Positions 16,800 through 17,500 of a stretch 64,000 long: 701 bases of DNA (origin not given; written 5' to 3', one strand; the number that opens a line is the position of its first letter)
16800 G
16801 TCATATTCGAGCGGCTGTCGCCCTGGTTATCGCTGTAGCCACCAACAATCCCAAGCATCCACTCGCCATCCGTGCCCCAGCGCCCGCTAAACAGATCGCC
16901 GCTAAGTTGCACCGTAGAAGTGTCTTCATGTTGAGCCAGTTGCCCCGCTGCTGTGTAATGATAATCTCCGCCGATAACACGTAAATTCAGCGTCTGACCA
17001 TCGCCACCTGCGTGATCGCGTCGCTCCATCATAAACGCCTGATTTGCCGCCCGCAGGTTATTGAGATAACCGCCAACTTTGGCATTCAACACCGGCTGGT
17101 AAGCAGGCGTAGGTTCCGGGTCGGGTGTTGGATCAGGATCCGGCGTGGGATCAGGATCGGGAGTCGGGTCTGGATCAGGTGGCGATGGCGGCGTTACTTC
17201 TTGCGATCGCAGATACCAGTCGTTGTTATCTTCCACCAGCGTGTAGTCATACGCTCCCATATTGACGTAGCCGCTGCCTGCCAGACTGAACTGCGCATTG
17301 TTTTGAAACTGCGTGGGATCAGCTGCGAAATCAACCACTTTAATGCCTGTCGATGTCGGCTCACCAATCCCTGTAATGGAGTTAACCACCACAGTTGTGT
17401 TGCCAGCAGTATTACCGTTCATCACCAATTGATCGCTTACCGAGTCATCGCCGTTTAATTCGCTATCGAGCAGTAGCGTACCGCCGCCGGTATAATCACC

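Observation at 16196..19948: yfaL autotransporter with a repeat-encoded (PDPDPT)n linker that could vary in length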

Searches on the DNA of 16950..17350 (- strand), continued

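Call 17: get_annotated_region(hit=H41, flank=3500)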
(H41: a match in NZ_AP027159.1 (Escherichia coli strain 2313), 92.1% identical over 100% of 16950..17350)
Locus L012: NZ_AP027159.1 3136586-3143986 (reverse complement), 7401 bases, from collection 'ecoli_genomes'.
description: Escherichia coli strain 2313 chromosome, complete genome
organism: Escherichia coli strain 2313 (NCBI taxid 562)
replicon: chromosome; assembly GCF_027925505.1
host: Homo sapiens; source: missing; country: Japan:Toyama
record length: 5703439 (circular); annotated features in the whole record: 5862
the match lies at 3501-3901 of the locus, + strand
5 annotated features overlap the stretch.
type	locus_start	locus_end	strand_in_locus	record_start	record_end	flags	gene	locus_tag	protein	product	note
CDS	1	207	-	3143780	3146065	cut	nrdA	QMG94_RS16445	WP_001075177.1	class 1a ribonucleoside-diphosphate reductase subunit alpha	-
CDS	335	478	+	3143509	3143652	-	ypaB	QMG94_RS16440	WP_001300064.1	protein YpaB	-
CDS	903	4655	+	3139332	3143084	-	yfaL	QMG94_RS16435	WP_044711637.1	AIDA-I family autotransporter adhesin YfaL/EhaC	-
CDS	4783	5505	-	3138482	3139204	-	ubiG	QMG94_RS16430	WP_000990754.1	bifunctional 2-polyprenyl-6-hydroxyphenol methylase/3-demethylubiquinol 3-O-methyltransferase UbiG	-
CDS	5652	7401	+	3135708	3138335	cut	gyrA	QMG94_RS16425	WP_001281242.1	DNA topoisomerase (ATP-hydrolyzing) subunit A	-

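Call 79: search_dna_similar(query=L012:3501-3901:+, collection=ecoli_genomes, mode=near, rows=best, max_rows=6)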
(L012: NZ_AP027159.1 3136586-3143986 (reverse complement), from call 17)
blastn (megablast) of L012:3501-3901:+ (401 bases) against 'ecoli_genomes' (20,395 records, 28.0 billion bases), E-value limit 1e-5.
Records with a match: 5418; places in all: 5418; records where one place covers at least 80% of the query: 5417.
Genomes with a match: 5418 of 5426; with a place that covers at least 80% of the query: 5417. Places per genome that has any: lowest 1, median 1, highest 1. On chromosomes: 5417 places; on plasmids: 1.
Best place of each record, by identity: >=99% 17; 95-99% 479; 90-95% 3124; 80-90% 1798.
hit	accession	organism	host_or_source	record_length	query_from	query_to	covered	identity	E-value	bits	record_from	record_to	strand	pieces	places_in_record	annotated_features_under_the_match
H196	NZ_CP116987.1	Escherichia coli strain MLI107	Homo sapiens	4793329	1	401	100%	100.0%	0e+0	741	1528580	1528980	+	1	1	yfaL: AIDA-I family autotransporter adhesin YfaL/EhaC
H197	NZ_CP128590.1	Escherichia coli strain VG35A2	farm environment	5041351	1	401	100%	100.0%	0e+0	741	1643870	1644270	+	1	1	yfaL: AIDA-I family autotransporter adhesin YfaL/EhaC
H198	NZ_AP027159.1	Escherichia coli strain 2313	Homo sapiens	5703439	1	401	100%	100.0%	0e+0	741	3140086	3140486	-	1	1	yfaL: AIDA-I family autotransporter adhesin YfaL/EhaC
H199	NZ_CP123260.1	Escherichia coli strain YZLc4-1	chicken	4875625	1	401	100%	97.5%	0e+0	686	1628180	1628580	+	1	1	yfaL: AIDA-I family autotransporter adhesin YfaL/EhaC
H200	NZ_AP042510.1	Escherichia coli strain OkiPb01681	bovine feces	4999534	1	401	100%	97.5%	0e+0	686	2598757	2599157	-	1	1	yfaL: AIDA-I family autotransporter adhesin YfaL/EhaC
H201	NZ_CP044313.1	Escherichia coli strain RM11911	missing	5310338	1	401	100%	97.3%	0e+0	680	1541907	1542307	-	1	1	yfaL: AIDA-I family autotransporter adhesin YfaL/EhaC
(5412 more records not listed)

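Call 80: search_dna_similar(query=L004:3501-3883:+, collection=ecoli_genomes, mode=near, rows=best, max_rows=6)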
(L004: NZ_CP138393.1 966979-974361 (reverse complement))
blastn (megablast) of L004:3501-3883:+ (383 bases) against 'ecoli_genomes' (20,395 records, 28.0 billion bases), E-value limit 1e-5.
Records with a match: 5420; places in all: 5420; records where one place covers at least 80% of the query: 5418.
Genomes with a match: 5420 of 5426; with a place that covers at least 80% of the query: 5418. Places per genome that has any: lowest 1, median 1, highest 1. On chromosomes: 5419 places; on plasmids: 1.
Best place of each record, by identity: >=99% 211; 95-99% 990; 90-95% 2453; 80-90% 1766.
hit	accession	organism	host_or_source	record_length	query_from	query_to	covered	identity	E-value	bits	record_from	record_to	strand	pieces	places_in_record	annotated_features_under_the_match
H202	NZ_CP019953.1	Escherichia coli M8 strain M8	Mus musculus C57Bl/6J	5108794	1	383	100%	100.0%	0e+0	708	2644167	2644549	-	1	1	yfaL: AIDA-I family autotransporter adhesin YfaL/EhaC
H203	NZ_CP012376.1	Escherichia coli strain GE3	human feces of different individuals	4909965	1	383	100%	100.0%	0e+0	708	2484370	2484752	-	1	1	yfaL: AIDA-I family autotransporter adhesin YfaL/EhaC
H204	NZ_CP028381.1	Escherichia coli strain RM10466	Bos taurus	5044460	1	383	100%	100.0%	0e+0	708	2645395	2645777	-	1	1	yfaL: AIDA-I family autotransporter adhesin YfaL/EhaC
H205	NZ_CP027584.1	Escherichia coli strain 00-3076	Homo sapiens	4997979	1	383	100%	100.0%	0e+0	708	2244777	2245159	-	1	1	yfaL: AIDA-I family autotransporter adhesin YfaL/EhaC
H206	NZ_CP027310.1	Escherichia coli strain 2014C-4135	Homo sapiens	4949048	1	383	100%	100.0%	0e+0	708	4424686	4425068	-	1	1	yfaL: AIDA-I family autotransporter adhesin YfaL/EhaC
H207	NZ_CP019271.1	Escherichia coli strain 13P460A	pig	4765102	1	383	100%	100.0%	0e+0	708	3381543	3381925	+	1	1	yfaL: AIDA-I family autotransporter adhesin YfaL/EhaC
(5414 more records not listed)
